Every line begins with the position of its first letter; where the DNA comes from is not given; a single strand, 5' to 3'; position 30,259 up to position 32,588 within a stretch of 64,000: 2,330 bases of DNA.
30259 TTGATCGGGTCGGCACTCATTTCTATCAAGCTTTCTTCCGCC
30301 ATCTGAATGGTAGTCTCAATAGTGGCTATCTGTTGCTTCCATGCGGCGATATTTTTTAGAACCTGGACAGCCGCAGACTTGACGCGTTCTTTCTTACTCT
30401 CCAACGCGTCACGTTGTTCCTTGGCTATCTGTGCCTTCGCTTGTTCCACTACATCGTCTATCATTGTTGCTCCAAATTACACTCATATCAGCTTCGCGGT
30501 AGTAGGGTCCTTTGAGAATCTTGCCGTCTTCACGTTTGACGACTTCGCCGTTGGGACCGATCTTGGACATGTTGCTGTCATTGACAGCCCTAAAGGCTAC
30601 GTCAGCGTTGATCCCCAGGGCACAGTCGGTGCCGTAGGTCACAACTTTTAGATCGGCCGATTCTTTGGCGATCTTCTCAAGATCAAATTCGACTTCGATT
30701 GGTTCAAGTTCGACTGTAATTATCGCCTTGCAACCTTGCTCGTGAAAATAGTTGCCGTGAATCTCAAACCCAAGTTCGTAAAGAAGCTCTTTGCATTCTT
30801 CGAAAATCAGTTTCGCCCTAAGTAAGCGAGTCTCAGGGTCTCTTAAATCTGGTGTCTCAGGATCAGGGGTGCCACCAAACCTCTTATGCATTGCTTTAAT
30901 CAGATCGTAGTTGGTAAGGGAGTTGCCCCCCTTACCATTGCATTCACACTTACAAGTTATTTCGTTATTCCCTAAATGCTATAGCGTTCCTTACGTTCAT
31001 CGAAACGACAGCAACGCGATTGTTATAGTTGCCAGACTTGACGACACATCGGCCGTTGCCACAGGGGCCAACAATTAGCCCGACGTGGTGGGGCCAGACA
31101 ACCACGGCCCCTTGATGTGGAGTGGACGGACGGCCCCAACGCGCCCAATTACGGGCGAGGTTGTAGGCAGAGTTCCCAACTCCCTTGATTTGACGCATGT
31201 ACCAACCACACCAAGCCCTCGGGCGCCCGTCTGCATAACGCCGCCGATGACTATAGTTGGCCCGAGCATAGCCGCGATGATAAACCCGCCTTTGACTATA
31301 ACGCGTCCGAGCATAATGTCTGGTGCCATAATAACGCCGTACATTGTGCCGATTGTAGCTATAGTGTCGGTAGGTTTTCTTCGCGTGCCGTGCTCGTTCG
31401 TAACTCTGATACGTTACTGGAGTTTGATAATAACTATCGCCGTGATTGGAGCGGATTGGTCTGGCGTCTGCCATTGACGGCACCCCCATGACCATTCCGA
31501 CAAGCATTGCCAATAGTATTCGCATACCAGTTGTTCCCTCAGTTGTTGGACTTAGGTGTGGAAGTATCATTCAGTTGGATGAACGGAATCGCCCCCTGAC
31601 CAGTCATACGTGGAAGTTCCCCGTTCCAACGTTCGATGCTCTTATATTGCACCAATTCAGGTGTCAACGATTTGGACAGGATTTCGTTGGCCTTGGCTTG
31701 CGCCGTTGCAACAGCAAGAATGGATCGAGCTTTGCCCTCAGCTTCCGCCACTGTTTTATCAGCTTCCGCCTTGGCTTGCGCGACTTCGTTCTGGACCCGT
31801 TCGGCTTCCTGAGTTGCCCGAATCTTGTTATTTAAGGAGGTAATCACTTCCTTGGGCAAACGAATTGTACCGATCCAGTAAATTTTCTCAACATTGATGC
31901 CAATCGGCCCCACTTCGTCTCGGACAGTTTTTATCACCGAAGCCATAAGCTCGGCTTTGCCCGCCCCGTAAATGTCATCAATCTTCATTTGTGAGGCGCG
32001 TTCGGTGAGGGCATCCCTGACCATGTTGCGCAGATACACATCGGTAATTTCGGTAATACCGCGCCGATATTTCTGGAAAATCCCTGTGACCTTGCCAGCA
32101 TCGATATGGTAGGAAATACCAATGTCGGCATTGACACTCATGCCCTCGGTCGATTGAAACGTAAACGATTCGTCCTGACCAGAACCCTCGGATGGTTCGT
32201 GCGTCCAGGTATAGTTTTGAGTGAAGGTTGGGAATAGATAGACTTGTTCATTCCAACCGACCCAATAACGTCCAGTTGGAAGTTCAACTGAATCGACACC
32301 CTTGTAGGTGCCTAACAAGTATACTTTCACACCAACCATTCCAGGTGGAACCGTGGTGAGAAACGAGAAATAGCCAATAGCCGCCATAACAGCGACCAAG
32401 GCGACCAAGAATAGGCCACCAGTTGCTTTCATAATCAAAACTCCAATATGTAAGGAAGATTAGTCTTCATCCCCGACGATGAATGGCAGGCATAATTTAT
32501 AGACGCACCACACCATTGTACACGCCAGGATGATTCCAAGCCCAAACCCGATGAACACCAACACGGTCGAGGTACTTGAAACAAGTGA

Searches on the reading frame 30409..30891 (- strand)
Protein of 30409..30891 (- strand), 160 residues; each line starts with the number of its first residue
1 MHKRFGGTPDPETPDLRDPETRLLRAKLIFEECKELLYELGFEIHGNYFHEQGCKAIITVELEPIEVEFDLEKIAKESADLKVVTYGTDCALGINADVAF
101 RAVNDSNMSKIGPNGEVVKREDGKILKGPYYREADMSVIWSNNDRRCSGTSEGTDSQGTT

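Call 42: search_protein_families(library=pfam, proteins=[window:30409-30891:-], max_evalue=0.01)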
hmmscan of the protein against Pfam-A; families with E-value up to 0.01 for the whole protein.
window:30409-30891:- (160 aa): 1 family
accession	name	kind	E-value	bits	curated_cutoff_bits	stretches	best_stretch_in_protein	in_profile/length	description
PF01503.22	PRA-PH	-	1.5e-05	25.7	21.3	1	12-107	14-86/86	Phosphoribosyl-ATP pyrophosphohydrolase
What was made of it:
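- Checked: I could verify only one MazG-like gene, 30409-30891 (PRA-PH, call 42).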

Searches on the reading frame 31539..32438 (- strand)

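Call 42: search_protein_families(library=pfam, proteins=[window:31539-32438:-], max_evalue=0.01)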
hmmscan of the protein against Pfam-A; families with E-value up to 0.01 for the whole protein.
window:31539-32438:- (299 aa): 2 families
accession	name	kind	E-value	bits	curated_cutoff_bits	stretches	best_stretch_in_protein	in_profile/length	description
PF01145.31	Band_7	-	2.3e-24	86.9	23.6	1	29-226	2-176/176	SPFH domain / Band 7 family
PF13421.11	Band_7_1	-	0.0094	16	24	0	133-205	134-206/211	SPFH domain-Band 7 family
